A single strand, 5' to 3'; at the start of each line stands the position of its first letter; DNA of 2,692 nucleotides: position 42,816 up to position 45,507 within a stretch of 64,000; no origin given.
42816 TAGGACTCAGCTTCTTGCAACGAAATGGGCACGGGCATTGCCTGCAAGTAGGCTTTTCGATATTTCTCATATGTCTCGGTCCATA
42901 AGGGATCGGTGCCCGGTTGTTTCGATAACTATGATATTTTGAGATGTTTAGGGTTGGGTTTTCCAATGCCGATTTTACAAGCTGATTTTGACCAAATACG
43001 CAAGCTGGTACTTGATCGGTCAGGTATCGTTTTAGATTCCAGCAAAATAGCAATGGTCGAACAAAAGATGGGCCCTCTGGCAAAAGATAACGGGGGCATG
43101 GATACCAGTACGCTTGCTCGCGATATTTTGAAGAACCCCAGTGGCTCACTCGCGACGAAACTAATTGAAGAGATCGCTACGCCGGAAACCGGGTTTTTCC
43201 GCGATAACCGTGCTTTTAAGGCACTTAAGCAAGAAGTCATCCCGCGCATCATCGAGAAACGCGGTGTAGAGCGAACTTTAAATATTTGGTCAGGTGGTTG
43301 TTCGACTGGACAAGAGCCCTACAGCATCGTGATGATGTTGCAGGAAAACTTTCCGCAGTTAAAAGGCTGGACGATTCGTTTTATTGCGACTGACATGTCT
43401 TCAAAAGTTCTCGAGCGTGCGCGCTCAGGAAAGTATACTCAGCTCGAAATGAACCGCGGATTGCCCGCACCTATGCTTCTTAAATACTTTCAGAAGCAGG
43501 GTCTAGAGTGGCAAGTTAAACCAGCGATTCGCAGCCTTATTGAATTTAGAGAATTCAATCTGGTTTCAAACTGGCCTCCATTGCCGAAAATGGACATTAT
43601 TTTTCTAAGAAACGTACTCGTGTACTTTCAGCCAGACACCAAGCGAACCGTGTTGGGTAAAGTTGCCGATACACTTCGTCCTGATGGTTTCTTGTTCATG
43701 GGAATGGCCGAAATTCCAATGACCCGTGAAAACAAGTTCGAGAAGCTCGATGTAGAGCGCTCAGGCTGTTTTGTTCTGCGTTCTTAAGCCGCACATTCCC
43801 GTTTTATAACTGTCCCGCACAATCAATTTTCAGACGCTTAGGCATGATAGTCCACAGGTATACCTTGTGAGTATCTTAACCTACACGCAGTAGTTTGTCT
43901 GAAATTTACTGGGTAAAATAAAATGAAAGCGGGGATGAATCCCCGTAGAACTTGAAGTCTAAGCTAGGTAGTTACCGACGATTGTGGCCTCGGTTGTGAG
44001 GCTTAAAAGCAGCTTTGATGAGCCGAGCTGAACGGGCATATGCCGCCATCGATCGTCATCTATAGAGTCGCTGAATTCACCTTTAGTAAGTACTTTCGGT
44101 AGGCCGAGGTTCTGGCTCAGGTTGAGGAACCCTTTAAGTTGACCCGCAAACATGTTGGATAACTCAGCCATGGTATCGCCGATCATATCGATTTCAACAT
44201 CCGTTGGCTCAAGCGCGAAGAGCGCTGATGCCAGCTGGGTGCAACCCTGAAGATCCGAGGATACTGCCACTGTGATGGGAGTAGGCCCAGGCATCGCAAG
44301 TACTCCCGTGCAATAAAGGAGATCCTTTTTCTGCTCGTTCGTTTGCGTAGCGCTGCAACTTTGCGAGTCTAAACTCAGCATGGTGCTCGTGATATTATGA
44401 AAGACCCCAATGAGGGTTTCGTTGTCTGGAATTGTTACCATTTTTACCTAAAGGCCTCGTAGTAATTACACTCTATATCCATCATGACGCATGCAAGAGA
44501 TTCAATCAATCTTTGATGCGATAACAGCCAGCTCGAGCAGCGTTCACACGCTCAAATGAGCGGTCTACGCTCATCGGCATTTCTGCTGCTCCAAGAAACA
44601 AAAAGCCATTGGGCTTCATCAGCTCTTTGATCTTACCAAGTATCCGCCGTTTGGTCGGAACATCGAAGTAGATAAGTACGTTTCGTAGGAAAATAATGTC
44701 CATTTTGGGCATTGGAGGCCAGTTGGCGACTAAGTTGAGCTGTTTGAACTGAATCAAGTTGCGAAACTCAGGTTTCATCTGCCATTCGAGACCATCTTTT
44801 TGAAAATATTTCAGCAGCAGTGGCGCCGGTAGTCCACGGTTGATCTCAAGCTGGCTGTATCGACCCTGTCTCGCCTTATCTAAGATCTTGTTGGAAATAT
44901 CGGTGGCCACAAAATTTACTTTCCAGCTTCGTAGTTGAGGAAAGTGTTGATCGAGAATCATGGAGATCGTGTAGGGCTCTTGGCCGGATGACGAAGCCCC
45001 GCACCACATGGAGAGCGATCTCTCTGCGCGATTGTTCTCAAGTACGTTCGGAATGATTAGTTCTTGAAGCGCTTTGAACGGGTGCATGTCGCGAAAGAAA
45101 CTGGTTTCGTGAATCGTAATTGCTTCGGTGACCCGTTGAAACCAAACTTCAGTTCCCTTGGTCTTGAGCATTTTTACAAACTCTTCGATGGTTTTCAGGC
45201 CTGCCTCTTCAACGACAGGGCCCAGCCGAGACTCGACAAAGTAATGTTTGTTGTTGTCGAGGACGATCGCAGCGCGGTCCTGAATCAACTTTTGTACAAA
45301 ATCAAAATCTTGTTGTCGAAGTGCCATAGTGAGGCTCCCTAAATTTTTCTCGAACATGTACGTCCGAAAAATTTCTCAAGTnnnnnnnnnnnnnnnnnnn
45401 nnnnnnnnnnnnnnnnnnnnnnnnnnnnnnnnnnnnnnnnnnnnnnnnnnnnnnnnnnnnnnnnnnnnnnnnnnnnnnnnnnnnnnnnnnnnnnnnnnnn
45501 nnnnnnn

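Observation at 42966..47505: Chemosensory sub-cluster with two CheR, CheB, CheY and multiple CheX-like paralogs but no CheA/CheW/MCP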

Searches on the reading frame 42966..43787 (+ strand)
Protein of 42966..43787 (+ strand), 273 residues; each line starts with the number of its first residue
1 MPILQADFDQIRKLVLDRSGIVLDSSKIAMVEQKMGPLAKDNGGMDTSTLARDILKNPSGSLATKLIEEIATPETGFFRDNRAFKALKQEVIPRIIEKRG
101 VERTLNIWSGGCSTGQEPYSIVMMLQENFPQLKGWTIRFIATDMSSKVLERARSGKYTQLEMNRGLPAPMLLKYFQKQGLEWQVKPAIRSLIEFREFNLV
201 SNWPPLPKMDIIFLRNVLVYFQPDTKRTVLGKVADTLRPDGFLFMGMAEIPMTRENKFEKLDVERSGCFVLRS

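Call 4: search_protein_families(library=pfam, proteins=[window:42966-43787:+], max_evalue=0.01)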
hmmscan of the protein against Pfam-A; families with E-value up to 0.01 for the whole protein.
window:42966-43787:+ (273 aa): 4 families
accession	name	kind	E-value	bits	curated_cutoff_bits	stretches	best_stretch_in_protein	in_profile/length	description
PF01739.24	CheR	-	1.7e-56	191.2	27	1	74-263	2-191/195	CheR methyltransferase, SAM binding domain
PF08242.18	Methyltransf_12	-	0.00017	22.7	30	1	192-243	51-98/98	Methyltransferase domain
PF03705.20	CheR_N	-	0.0002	21.4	27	1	6-43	1-38/53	CheR methyltransferase, all-alpha domain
PF13649.12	Methyltransf_25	-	0.0022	19.1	27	0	201-241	56-97/97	Methyltransferase domain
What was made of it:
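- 42966..43787 (+): cheR1. A protein-glutamate methyltransferase of 273 aa, convergent with the cassette. It is a lineage-specific paralog of cheR2 (49% identity). Pfam CheR 191 bits plus CheR_N (call 4).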

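Call 17: search_protein_families(library=ncbifam, proteins=[window:42966-43787:+], max_evalue=0.001)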
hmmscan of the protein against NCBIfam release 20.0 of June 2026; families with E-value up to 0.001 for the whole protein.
window:42966-43787:+ (273 aa): 1 family
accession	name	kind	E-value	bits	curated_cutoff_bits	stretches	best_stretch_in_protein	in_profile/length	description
NF007902.0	PRK10611.1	equivalog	1.4e-32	113.1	435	1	4-250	23-265/287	protein-glutamate O-methyltransferase CheR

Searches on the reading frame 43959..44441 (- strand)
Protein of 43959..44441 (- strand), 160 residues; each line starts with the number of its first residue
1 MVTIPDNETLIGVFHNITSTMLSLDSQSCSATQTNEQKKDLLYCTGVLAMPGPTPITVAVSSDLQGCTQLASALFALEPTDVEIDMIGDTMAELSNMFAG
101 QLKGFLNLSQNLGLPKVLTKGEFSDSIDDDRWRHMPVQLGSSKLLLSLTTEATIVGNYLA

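Call 4: search_protein_families(library=pfam, proteins=[window:43959-44441:-], max_evalue=0.01)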
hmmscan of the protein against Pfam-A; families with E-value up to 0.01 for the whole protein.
window:43959-44441:- (160 aa): 1 family
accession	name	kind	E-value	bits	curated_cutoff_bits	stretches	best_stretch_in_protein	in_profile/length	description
PF13690.11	CheX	-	1.3e-07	32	27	1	45-123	2-78/94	Chemotaxis phosphatase CheX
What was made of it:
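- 43959..44441 (-): cheX1. A CheX-family protein of 160 aa and the most divergent paralog. It occupies the position that cheX holds after cheR in complete operons. PF13690 32.0 bits against a cut-off of 27 (call 4).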

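Call 17: search_protein_families(library=ncbifam, proteins=[window:43959-44441:-], max_evalue=0.001)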
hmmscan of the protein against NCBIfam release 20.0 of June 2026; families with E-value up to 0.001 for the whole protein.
window:43959-44441:- (160 aa): 0 families

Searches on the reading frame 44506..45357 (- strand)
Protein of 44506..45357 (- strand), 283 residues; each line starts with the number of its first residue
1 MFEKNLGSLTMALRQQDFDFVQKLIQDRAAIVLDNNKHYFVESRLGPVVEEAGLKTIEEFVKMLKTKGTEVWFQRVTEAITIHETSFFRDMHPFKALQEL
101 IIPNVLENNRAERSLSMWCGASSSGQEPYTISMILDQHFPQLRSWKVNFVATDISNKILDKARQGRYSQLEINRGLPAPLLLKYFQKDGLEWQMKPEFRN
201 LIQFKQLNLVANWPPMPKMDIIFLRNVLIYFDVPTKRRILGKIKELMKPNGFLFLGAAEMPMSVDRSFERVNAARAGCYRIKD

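Call 4: search_protein_families(library=pfam, proteins=[window:44506-45357:-], max_evalue=0.01)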
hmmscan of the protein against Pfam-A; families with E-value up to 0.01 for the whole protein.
window:44506-45357:- (283 aa): 6 families
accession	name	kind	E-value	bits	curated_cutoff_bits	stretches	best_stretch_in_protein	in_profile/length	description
PF01739.24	CheR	-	1.7e-54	184.7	27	1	84-273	2-191/195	CheR methyltransferase, SAM binding domain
PF03705.20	CheR_N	-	4e-10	39.7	27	1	16-66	1-51/53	CheR methyltransferase, all-alpha domain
PF08242.18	Methyltransf_12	-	3.8e-06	28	30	1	199-253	48-98/98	Methyltransferase domain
PF13489.12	Methyltransf_23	-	0.00075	19.7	27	1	173-271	60-132/164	Methyltransferase domain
PF13649.12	Methyltransf_25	-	0.0012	19.9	27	0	202-251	48-97/97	Methyltransferase domain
PF08241.18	Methyltransf_11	-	0.0074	17.3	21.2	0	218-255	60-95/95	Methyltransferase domain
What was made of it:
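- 44506..45357 (-): cheR2. The operon-internal methyltransferase, 283 aa. Pfam CheR 185 bits plus CheR_N 40 bits (call 4).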

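Call 17: search_protein_families(library=ncbifam, proteins=[window:44506-45357:-], max_evalue=0.001)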
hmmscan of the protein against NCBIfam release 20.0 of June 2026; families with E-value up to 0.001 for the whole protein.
window:44506-45357:- (283 aa): 1 family
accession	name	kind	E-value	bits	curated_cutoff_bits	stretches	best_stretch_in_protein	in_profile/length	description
NF007902.0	PRK10611.1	equivalog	1.7e-41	142.3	435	1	11-269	20-274/287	protein-glutamate O-methyltransferase CheR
